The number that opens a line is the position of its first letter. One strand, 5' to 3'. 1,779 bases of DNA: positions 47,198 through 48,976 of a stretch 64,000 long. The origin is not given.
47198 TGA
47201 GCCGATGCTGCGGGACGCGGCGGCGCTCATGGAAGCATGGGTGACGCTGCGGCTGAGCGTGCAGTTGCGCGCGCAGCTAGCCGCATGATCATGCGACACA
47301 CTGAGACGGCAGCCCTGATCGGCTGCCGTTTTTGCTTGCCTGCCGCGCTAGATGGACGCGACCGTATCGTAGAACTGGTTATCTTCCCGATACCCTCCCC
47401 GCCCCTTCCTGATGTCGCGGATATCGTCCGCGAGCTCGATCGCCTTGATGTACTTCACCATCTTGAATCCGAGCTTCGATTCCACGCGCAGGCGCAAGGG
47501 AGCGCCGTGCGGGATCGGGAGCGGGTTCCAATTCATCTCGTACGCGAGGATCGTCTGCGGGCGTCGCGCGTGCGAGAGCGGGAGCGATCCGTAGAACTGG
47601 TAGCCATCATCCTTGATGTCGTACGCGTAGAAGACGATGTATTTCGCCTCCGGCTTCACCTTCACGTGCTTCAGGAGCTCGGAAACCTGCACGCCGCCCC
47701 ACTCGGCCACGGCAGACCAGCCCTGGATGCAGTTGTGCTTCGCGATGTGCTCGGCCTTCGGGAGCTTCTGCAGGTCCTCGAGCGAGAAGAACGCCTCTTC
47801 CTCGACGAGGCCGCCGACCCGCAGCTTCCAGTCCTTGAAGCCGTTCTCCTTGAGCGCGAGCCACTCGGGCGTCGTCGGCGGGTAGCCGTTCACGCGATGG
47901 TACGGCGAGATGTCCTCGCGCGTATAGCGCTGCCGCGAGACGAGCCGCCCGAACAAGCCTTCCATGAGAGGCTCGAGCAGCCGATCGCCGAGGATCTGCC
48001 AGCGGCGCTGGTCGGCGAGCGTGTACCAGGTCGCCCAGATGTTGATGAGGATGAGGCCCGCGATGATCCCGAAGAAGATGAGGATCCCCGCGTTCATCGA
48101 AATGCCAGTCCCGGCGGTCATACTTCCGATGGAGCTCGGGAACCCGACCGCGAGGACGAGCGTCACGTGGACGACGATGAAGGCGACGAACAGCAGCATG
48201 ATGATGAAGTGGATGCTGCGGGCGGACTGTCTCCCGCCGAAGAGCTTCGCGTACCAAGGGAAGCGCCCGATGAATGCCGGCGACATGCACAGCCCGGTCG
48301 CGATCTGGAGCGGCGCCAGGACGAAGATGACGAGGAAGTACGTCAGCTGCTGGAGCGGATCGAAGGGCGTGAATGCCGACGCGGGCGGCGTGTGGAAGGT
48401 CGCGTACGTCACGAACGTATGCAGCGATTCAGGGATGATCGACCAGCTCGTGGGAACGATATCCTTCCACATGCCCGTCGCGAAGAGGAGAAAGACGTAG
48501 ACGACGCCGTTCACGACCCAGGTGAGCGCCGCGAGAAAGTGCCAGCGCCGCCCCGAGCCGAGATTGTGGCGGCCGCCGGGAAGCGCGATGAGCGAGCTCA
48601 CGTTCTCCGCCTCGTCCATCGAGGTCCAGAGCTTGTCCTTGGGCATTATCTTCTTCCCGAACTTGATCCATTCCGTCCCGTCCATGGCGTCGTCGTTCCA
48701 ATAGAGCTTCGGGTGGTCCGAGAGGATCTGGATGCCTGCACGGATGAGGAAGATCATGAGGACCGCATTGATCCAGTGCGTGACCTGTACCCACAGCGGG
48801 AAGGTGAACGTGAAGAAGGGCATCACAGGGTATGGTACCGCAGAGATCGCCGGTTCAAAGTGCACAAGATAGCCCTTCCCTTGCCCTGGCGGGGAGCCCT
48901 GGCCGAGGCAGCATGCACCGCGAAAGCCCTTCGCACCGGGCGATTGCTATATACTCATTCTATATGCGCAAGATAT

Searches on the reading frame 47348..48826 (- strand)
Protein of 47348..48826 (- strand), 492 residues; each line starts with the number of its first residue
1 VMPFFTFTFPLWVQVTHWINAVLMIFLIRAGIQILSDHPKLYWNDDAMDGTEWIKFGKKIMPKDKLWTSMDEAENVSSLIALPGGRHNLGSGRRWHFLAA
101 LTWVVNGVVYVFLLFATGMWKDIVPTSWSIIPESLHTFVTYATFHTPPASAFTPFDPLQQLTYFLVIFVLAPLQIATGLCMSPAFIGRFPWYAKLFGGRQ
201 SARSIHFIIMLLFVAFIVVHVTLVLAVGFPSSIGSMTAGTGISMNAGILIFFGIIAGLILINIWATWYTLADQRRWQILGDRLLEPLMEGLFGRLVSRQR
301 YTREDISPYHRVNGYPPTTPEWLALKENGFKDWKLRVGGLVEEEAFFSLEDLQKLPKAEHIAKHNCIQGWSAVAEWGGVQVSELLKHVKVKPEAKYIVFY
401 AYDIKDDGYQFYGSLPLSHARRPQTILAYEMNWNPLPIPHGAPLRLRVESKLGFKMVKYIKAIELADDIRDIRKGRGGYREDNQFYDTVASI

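Call 58: search_protein_families(library=pfam, proteins=[window:47348-48826:-], max_evalue=0.0001)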
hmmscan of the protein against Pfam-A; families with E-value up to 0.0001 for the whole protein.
window:47348-48826:- (492 aa): 3 families
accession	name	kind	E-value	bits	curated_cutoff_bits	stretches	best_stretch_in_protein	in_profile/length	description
PF00174.25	Oxidored_molyb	-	1.3e-34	119.7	24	1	331-468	10-163/169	Oxidoreductase molybdopterin binding domain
PF01292.26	Ni_hydr_CYTB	-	9.5e-24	84.6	30.1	1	9-237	2-177/179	Prokaryotic cytochrome b561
PF14358.11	DUF4405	-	3.7e-05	24.6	26.7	1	165-223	4-64/66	Domain of unknown function (DUF4405)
